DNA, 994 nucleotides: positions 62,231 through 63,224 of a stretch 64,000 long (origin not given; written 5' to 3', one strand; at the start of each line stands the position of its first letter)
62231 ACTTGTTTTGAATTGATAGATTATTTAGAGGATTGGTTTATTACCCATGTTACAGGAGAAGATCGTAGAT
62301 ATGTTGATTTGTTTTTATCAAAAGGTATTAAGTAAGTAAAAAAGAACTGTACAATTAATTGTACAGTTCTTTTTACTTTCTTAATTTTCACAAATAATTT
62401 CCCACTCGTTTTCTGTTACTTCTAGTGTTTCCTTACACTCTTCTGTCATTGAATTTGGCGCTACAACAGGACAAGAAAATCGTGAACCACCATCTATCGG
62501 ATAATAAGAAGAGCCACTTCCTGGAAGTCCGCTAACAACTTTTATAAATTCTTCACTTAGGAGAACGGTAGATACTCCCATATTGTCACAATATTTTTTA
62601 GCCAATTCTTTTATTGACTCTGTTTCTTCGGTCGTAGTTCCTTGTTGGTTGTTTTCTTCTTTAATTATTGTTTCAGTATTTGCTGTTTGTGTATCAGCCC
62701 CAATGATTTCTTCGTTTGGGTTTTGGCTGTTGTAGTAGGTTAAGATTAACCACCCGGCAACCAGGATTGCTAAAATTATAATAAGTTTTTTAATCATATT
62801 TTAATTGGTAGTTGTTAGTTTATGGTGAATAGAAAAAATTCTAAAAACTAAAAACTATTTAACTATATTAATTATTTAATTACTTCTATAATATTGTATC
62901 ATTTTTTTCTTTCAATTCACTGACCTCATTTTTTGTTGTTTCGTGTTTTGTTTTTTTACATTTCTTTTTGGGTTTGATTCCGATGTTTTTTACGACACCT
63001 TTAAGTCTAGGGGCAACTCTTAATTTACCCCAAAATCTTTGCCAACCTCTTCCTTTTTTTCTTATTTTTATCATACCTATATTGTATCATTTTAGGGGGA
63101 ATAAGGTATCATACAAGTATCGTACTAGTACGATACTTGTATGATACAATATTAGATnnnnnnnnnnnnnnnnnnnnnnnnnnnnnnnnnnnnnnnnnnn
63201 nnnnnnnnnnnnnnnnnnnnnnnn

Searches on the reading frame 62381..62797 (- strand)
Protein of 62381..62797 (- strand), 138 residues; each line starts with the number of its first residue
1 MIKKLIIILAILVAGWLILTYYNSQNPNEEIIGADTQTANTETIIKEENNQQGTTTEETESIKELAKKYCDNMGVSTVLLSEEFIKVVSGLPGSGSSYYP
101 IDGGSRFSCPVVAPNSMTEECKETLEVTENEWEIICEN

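Call 4: search_protein_families(library=pfam, proteins=[window:62384-62797:-], max_evalue=10)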
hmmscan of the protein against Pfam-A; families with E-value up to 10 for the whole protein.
seq(138 aa): 2 families
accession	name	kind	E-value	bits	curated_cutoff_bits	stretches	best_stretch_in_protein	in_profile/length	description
PF20193.3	DUF6556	-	0.011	16.5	28.1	1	8-61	38-87/113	Family of unknown function (DUF6556)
PF06667.17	PspB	-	0.036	14.6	25.6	1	5-37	9-41/73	Phage shock protein B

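Call 26: find_encoding_contigs(protein=window:62381-62797:-, flank=6000, max_places=3)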
Protein window:62381-62797:- (138 aa): no gene with exactly this product is on record in the collection.

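Call 32: search_protein_families(library=ncbifam, proteins=[window:62381-62797:-], max_evalue=1)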
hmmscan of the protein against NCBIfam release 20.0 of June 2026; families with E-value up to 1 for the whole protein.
window:62381-62797:- (138 aa): 2 families
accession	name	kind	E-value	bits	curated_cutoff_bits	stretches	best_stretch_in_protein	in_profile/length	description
NF006993.0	PRK09458.1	equivalog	0.11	12.9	90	1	5-38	10-43/75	envelope stress response membrane protein PspB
NF038356.1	actino_DLW39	hypoth_equivalog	0.15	12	24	1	3-18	1-16/38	DLW-39 family protein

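Call 33: search_protein_families(library=padloc, proteins=[window:62381-62797:-], max_evalue=1)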
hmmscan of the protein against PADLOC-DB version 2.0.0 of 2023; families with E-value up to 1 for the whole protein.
window:62381-62797:- (138 aa): 0 families
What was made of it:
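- On MazE-type type II antitoxin: No toxin family is found in the flanking ORFs (calls 4, 32, 33).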

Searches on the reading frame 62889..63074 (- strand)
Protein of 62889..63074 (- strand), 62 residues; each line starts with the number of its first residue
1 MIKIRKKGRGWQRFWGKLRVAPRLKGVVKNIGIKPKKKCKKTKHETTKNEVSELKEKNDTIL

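Call 4: search_protein_families(library=pfam, proteins=[window:62889-63074:-], max_evalue=10)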
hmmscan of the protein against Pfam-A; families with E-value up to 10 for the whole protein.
seq(62 aa): 1 family
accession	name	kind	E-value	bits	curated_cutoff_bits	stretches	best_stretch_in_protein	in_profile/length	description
PF08555.15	FAM32A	-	0.069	14.4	22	1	23-58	11-45/91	FAM32A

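Call 19: find_homologous_proteins(query=window:62889-63074:-, max_evalue=0.01)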
Query seq(62 aa) (62 aa): 1 proteins with E <= 0.01 among 1 candidates.
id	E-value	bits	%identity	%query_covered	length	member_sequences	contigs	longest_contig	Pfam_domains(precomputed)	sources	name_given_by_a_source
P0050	1.6e-32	127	100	100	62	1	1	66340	-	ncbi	-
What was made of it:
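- On MazE-type type II antitoxin: The 62-aa ORF is divergent and an orphan (call 19).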

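Call 32: search_protein_families(library=ncbifam, proteins=[window:62889-63074:-], max_evalue=1)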
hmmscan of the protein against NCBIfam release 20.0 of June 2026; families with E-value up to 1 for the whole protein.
seq(62 aa): 0 families

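Call 33: search_protein_families(library=padloc, proteins=[window:62889-63074:-], max_evalue=1)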
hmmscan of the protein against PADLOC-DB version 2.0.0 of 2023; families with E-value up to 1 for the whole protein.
seq(62 aa): 0 families
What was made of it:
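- The 62-aa ORF has no homologue anywhere (call 19) and no Pfam, NCBIfam or PADLOC family (calls 4, 32, 33).
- Tried and rejected: A homologue search for the 62-aa ORF found only itself (call 19), and it has no family in Pfam, NCBIfam or PADLOC (calls 4, 32, 33).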
